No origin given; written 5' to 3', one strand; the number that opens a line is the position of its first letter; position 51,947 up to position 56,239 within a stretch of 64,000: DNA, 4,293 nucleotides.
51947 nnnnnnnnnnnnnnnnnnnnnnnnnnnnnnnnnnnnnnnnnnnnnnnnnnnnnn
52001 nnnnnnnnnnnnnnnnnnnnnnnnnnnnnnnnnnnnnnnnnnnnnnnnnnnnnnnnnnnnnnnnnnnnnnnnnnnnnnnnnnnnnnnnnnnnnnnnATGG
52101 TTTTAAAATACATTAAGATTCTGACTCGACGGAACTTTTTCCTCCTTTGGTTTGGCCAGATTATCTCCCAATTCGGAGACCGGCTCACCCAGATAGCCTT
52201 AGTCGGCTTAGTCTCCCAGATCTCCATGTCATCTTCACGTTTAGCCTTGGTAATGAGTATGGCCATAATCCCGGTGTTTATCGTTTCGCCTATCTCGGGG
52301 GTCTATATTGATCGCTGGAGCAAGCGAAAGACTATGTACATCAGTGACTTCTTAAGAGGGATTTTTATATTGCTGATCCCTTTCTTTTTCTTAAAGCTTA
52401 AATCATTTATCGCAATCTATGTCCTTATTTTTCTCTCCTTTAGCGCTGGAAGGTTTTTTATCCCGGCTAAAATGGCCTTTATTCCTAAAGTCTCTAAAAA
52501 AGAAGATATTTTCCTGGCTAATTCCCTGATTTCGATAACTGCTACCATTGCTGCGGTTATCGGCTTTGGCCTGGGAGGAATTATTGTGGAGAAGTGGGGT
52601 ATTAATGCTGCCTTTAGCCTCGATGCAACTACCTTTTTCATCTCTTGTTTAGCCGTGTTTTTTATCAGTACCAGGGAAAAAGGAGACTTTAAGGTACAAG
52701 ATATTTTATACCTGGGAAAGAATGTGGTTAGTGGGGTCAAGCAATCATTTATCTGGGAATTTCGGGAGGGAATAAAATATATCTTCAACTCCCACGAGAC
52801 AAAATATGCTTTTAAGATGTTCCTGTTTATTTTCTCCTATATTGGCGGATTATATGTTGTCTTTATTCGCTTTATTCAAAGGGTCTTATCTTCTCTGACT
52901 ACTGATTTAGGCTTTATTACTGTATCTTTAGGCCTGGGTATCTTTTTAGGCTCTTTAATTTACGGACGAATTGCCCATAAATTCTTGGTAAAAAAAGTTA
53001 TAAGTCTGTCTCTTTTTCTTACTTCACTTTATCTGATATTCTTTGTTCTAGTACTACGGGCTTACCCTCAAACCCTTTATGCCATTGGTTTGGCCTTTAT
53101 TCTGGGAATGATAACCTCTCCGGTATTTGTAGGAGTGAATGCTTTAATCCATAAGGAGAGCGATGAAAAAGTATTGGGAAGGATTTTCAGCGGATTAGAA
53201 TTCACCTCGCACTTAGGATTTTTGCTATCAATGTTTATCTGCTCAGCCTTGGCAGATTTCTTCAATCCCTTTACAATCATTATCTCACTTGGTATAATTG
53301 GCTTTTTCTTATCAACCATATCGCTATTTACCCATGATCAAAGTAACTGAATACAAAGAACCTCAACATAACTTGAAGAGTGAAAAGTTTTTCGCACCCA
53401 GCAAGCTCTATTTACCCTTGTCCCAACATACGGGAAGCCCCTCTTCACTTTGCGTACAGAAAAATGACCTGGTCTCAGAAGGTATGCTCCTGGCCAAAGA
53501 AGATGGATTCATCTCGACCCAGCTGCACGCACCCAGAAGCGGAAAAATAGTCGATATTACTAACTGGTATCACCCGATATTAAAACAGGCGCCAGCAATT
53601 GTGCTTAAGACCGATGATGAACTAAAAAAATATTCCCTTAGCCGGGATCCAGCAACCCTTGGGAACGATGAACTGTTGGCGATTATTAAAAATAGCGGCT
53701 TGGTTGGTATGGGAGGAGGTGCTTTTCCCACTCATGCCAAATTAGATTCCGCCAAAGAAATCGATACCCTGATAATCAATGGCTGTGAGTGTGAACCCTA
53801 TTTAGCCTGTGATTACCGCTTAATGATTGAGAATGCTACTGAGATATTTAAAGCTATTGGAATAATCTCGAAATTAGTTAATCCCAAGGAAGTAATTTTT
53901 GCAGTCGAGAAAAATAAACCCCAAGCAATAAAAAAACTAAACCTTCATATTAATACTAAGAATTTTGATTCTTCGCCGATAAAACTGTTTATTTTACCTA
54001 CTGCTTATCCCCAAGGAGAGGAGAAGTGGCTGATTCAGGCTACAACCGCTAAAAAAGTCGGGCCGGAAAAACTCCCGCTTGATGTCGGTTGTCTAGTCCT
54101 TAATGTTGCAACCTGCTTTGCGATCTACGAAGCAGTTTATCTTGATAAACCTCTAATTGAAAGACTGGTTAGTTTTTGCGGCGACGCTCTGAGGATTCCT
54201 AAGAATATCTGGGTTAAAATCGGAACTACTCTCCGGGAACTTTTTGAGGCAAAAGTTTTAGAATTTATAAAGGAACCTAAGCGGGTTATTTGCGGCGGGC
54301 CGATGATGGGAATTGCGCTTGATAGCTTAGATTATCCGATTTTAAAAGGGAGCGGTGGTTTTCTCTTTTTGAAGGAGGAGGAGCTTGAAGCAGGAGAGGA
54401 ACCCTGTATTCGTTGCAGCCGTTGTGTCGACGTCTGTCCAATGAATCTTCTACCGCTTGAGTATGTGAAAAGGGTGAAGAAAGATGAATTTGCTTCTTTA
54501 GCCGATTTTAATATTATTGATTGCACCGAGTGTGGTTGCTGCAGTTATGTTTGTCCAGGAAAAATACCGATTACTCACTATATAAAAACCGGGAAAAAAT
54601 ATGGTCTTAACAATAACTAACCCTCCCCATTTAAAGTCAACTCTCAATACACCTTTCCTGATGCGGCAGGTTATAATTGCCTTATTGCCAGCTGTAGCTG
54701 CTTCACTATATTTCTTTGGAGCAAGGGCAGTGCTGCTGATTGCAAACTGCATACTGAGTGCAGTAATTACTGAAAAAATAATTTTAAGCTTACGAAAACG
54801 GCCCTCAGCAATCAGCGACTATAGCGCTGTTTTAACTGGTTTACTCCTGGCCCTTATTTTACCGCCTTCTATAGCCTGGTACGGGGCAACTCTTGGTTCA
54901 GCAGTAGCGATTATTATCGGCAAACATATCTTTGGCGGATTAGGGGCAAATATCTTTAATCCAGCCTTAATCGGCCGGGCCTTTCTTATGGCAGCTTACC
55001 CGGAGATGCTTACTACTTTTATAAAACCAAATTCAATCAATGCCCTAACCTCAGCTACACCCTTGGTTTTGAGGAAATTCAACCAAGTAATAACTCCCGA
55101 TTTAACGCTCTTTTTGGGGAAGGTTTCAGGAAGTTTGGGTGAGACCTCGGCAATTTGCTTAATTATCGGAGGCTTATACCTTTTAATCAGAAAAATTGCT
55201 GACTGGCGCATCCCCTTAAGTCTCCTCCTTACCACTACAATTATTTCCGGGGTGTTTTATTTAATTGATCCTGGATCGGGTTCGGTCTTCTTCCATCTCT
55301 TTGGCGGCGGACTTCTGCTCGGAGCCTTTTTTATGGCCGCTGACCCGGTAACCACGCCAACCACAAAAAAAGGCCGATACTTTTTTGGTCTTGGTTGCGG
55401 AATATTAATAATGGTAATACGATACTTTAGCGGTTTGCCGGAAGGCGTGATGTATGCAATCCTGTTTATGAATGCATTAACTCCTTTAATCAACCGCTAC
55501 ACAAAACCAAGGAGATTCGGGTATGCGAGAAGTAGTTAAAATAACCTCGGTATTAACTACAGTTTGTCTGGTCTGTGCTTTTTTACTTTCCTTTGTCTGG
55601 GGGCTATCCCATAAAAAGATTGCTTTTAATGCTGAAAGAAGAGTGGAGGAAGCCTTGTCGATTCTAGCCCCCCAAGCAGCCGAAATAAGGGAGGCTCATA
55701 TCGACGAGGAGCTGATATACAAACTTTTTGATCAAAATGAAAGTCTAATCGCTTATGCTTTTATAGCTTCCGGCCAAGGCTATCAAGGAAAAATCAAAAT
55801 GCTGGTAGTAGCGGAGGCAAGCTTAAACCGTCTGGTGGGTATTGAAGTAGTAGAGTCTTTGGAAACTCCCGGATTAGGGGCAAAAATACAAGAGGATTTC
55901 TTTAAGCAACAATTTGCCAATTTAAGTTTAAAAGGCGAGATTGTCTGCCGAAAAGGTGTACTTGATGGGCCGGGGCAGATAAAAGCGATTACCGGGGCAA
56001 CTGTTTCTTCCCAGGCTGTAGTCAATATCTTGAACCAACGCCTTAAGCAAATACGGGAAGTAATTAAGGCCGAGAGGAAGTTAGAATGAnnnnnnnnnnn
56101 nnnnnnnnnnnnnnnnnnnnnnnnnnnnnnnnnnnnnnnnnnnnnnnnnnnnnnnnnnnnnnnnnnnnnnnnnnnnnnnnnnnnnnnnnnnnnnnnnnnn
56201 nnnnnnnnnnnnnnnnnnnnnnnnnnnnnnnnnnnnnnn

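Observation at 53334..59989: Rnf operon split by a TMTC/DUF1736-like TPR membrane protein between rnfG and rnfE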

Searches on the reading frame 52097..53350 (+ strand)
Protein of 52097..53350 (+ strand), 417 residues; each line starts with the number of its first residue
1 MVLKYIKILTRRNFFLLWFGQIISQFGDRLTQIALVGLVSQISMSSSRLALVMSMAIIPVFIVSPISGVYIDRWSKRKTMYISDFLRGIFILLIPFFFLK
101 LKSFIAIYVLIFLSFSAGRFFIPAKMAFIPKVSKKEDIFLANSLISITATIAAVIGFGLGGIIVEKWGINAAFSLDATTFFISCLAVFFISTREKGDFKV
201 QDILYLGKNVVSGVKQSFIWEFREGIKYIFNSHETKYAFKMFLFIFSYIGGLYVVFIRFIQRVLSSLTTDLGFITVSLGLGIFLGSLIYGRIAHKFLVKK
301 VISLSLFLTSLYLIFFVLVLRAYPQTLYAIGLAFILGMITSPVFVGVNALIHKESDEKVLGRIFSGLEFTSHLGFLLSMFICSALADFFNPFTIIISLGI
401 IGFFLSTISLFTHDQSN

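Call 3: search_protein_families(library=pfam, proteins=[window:52097-53350:+], max_evalue=0.01)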
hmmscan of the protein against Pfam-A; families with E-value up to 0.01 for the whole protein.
window:52097-53350:+ (417 aa): 2 families
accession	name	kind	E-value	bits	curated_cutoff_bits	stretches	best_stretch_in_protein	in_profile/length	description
PF07690.21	MFS_1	-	9.2e-31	107.5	33.4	2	17-252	1-221/347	Major Facilitator Superfamily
PF05977.19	MFS_3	-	4.9e-22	78.5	27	1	11-323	9-308/524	Transmembrane secretion effector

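Call 4: search_protein_families(library=ncbifam, proteins=[window:52097-53350:+], max_evalue=0.01)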
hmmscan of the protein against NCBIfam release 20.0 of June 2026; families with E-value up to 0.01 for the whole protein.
window:52097-53350:+ (417 aa): 16 families
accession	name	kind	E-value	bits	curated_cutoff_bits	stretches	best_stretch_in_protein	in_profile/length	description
TIGR00900.1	2A0121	subfamily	1.6e-55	188.9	319.6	1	14-387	1-361/364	H+ Antiporter protein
NF006386.0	PRK08633.1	equivalog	7.5e-24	83.5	1221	1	12-410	9-407/1147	acyl-[ACP]--phospholipid O-acyltransferase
NF007792.0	PRK10489.1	equivalog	2.3e-18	66.4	324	1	9-408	14-394/419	enterobactin transporter EntS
NF052575.1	MFS_efflux_Tap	equivalog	3e-14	52.9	625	1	11-388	3-370/401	multidrug efflux MFS transporter Tap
NF008397.0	PRK11195.1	equivalog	4.9e-12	45.6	297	1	12-400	3-383/414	lysophospholipid transporter LplT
TIGR00880.1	2_A_01_02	superfamily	2.6e-11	43.8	131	2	51-190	3-137/141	multidrug resistance protein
NF000245.1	macrolide_MefA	exception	1.8e-10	40.4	675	1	11-385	8-373/405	macrolide efflux MFS transporter Mef(A)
NF000246.1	macrolide_MefC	exception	2.1e-09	36.9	870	1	13-408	9-391/407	macrolide efflux MFS transporter Mef(C)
NF041056.1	ryptide_ex_MFS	equivalog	2.3e-08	33.5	575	1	16-411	7-385/392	ryptide export MFS transporter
NF005291.0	PRK06814.1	equivalog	2.3e-08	32.5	1349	1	6-321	5-316/1140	acyl-[ACP]--phospholipid O-acyltransferase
NF000051.1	macrolide_MefB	exception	4.4e-06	25.9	800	1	11-382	8-365/409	macrolide efflux MFS transporter Mef(B)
NF000154.1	macrolide_MefEN2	exception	9.5e-06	25.2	800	1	18-384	12-367/401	macrolide efflux MFS transporter Mef(En2)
TIGR00711.1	efflux_EmrB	subfamily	1e-05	24.5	230.2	1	52-164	297-408/485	DHA2 family efflux MFS transporter permease subunit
NF037960.1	MFS_trans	subfamily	2.2e-05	23.7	150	1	19-342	3-327/382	MFS transporter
TIGR00883.1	2A0106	subfamily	0.00041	19.5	443.45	1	41-165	255-376/400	metabolite/H+ symporter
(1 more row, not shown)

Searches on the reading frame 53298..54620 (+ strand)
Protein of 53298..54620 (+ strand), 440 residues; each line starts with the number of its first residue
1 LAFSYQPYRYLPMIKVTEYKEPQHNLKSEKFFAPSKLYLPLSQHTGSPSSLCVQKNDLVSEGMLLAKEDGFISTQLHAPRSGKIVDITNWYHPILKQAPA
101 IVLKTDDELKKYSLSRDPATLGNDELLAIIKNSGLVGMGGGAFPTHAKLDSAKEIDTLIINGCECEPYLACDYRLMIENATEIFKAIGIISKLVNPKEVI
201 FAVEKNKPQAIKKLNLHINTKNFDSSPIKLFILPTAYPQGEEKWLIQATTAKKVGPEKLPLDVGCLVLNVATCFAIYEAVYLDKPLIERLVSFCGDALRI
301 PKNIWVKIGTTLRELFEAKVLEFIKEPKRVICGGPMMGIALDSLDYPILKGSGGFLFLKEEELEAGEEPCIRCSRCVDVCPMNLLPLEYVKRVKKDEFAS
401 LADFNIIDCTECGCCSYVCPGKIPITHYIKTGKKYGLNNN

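Call 3: search_protein_families(library=pfam, proteins=[window:53298-54620:+], max_evalue=0.01)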
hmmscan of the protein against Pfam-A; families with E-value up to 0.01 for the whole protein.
window:53298-54620:+ (440 aa): 15 families
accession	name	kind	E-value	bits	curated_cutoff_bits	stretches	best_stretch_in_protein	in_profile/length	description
PF01512.22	Complex1_51K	-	9.3e-45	152.6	31.2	1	130-278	1-150/150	Nuo51 FMN-binding domain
PF13375.12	RnfC_N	-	4.5e-20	72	25.6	1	14-108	7-101/101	RnfC Barrel sandwich hybrid domain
PF12838.12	Fer4_7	-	1.5e-09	38.6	27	1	370-421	2-50/52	4Fe-4S dicluster domain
PF13237.11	Fer4_10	-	2.4e-07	31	25.5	1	367-420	6-53/53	4Fe-4S dicluster domain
PF13187.11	Fer4_9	-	4.8e-07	30.2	27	1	370-422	2-50/52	4Fe-4S dicluster domain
PF13183.11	Fer4_8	-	2.3e-06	28.5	27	1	368-423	3-68/68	4Fe-4S dicluster domain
PF13746.11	Fer4_18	-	1.2e-05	25.9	27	0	359-383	50-74/114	4Fe-4S dicluster domain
PF13534.11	Fer4_17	-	2.4e-05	25.3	22.2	1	370-423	2-60/61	4Fe-4S dicluster domain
PF12797.12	Fer4_2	-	0.00018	21.7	24.5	1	368-381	8-21/22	4Fe-4S binding domain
PF00037.32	Fer4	-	0.00031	20.9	21.1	1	368-383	6-21/24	4Fe-4S binding domain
PF12837.12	Fer4_6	-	0.0011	19.3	25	1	368-384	7-23/24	4Fe-4S binding domain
PF12800.12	Fer4_4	-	0.0017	19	24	1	368-382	2-16/17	4Fe-4S binding domain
PF13484.11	Fer4_16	-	0.0019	19.4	30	0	370-420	2-64/66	4Fe-4S double cluster binding domain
PF17179.9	Fer4_22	-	0.0066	17.7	27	0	364-383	75-94/95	4Fe-4S dicluster domain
PF10531.15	SLBB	-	0.0086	16.3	27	0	298-317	8-27/55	SLBB domain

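Call 4: search_protein_families(library=ncbifam, proteins=[window:53298-54620:+], max_evalue=0.01)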
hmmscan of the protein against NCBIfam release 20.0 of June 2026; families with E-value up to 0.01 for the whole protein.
window:53298-54620:+ (440 aa): 35 families (the best 25 are shown)
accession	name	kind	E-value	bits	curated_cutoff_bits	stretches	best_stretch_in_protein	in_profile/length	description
TIGR01945.1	rnfC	subfamily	3.3e-137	457.6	245.95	1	17-434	11-429/435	RnfABCDGE type electron transport complex subunit C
NF003454.1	PRK05035.1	equivalog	8.1e-127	424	345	1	14-433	10-432/556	electron transport complex subunit RsxC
NF041837.1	rnfC_Methano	equivalog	3e-52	177.9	650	2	245-434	236-424/438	Rnf electron transport complex subunit RnfC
TIGR04481.1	PR_assoc_PrdC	equivalog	3.6e-51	174.3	490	1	39-357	3-304/425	proline reductase-associated electron transfer protein PrdC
NF003761.0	PRK05352.1-4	equivalog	1.6e-16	60.1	450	2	366-435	372-443/449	Na(+)-translocating NADH-quinone reductase subunit A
TIGR01936.1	nqrA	equivalog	6.5e-15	54.9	321.05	1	39-339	31-306/446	NADH:ubiquinone reductase (Na(+)-transporting) subunit A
TIGR01971.1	NuoI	subfamily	1.2e-09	37.8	113.05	1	363-422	37-96/121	NADH-quinone oxidoreductase, chain I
NF003759.0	PRK05352.1-2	equivalog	8.3e-09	34.6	505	1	47-224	39-213/447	Na(+)-translocating NADH-quinone reductase subunit A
NF004539.0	PRK05888.1-5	equivalog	2.2e-06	27.4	225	1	345-421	35-114/162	NADH-quinone oxidoreductase subunit NuoI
NF040864.1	HgcB_ferredoxin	equivalog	2.5e-06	27.2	99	1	362-421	8-58/93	mercury methylation ferredoxin HgcB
NF004538.0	PRK05888.1-4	equivalog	3.4e-06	26.8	135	1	363-422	56-115/162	NADH-quinone oxidoreductase subunit NuoI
TIGR00314.1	cdhA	equivalog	4.1e-06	24.9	781.3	1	359-431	390-461/784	CO dehydrogenase/acetyl-CoA synthase complex subunit alpha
TIGR01959.1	nuoF_fam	equivalog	5e-06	25.2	558.65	1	109-204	20-120/410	NADH-quinone oxidoreductase subunit NuoF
NF042909.1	FMH_DH_FwdF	exception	1.6e-05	24.2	375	1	362-422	251-309/336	tungsten-dependent formylmethanofuran dehydrogenase subunit FwdF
NF009053.0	PRK12387.1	subfamily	2.9e-05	23.9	204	1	368-421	38-87/180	formate hydrogenlyase complex iron-sulfur subunit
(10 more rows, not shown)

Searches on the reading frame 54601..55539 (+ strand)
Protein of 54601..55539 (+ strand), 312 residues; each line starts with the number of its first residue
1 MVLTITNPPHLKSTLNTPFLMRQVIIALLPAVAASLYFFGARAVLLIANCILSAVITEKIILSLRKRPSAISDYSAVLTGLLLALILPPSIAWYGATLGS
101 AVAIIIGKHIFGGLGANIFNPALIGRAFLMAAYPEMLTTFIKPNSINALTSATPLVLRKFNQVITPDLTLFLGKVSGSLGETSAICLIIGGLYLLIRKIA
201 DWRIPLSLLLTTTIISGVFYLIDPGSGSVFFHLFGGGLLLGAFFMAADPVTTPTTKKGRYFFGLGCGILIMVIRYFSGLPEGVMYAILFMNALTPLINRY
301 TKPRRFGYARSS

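Call 3: search_protein_families(library=pfam, proteins=[window:54601-55539:+], max_evalue=0.01)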
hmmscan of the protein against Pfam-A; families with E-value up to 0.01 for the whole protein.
window:54601-55539:+ (312 aa): 1 family
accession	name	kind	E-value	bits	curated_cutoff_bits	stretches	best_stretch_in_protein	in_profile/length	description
PF03116.20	NQR2_RnfD_RnfE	-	4.5e-109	364.8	27.7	1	5-307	2-296/296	NQR2, RnfD, RnfE family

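Call 4: search_protein_families(library=ncbifam, proteins=[window:54601-55539:+], max_evalue=0.01)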
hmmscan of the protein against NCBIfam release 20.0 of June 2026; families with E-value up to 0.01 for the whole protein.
window:54601-55539:+ (312 aa): 6 families
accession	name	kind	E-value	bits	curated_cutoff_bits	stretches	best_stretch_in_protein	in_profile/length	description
TIGR01946.1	rnfD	subfamily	2.7e-97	326.1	207.05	1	9-307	2-326/327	RnfABCDGE type electron transport complex subunit D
NF002011.0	PRK00816.1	equivalog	2.5e-75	253.7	415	2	1-149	1-151/352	electron transport complex subunit RsxD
NF041838.1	rnfD_Methano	equivalog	1.1e-63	215.3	400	1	1-306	1-285/285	Rnf electron transport complex subunit RnfD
NF003756.0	PRK05349.1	equivalog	1.9e-58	198.3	414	1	77-300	152-391/406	NADH:ubiquinone reductase (Na(+)-transporting) subunit B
TIGR01937.1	nqrB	equivalog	8.8e-54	183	349.9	2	168-299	266-403/413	NADH:ubiquinone reductase (Na(+)-transporting) subunit B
NF002181.0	PRK01024.1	equivalog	8.1e-41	140.3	792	2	167-301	346-494/503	Na(+)-transporting NADH-quinone reductase subunit B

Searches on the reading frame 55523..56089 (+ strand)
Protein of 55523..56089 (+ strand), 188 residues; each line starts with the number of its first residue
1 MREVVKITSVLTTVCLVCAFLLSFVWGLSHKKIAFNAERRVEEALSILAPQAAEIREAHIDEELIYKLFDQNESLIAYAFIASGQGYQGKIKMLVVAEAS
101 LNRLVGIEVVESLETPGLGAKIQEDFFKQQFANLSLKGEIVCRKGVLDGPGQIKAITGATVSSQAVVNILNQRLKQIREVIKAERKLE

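Call 3: search_protein_families(library=pfam, proteins=[window:55523-56089:+], max_evalue=0.01)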
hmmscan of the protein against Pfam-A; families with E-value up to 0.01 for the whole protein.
window:55523-56089:+ (188 aa): 1 family
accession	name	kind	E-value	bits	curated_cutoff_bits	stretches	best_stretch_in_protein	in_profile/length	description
PF04205.19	FMN_bind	-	3.4e-14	53.7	22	1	86-174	1-76/77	FMN-binding domain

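Call 4: search_protein_families(library=ncbifam, proteins=[window:55523-56089:+], max_evalue=0.01)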
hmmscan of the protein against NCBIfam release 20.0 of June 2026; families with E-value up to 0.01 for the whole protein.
window:55523-56089:+ (188 aa): 12 families
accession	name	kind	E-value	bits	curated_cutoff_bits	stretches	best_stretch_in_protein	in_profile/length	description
NF041840.1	rnfG_Methano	equivalog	9.3e-35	119.9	230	1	2-180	6-187/189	Rnf electron transport complex subunit RnfG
TIGR01947.1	rnfG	subfamily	9.4e-29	100.8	102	1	10-176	3-184/187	RnfABCDGE type electron transport complex subunit G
NF045876.1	RnfG_DVU2794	exception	9.2e-23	80.7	205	1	1-175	1-177/190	RnfABCDGE type electron transport complex subunit G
NF002519.0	PRK01908.1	equivalog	2.1e-14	53.6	178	1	7-176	8-191/209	electron transport complex subunit RsxG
TIGR01938.1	nqrC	equivalog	2.2e-11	43.8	144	1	47-179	105-247/251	NADH:ubiquinone reductase (Na(+)-transporting) subunit C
NF003749.0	PRK05346.1-5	equivalog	3.3e-08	33.2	255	1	52-171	115-239/261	Na(+)-translocating NADH-quinone reductase subunit C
NF003750.0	PRK05346.2-1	equivalog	4.6e-08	32.9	352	1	78-178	113-219/225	Na(+)-translocating NADH-quinone reductase subunit C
NF003753.0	PRK05346.2-4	equivalog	5.5e-07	29.2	329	1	83-184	134-246/249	Na(+)-translocating NADH-quinone reductase subunit C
NF003747.0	PRK05346.1-2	equivalog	6.9e-06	25.5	336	1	52-168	111-233/260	Na(+)-translocating NADH-quinone reductase subunit C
NF003746.0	PRK05346.1-1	equivalog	2.2e-05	23.7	337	1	53-171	117-241/264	Na(+)-translocating NADH-quinone reductase subunit C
NF003755.0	PRK05346.2-6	equivalog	0.00018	20.5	563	1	70-134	164-228/310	Na(+)-translocating NADH-quinone reductase subunit C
NF003751.0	PRK05346.2-2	equivalog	0.0018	17.4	630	0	74-132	174-233/320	Na(+)-translocating NADH-quinone reductase subunit C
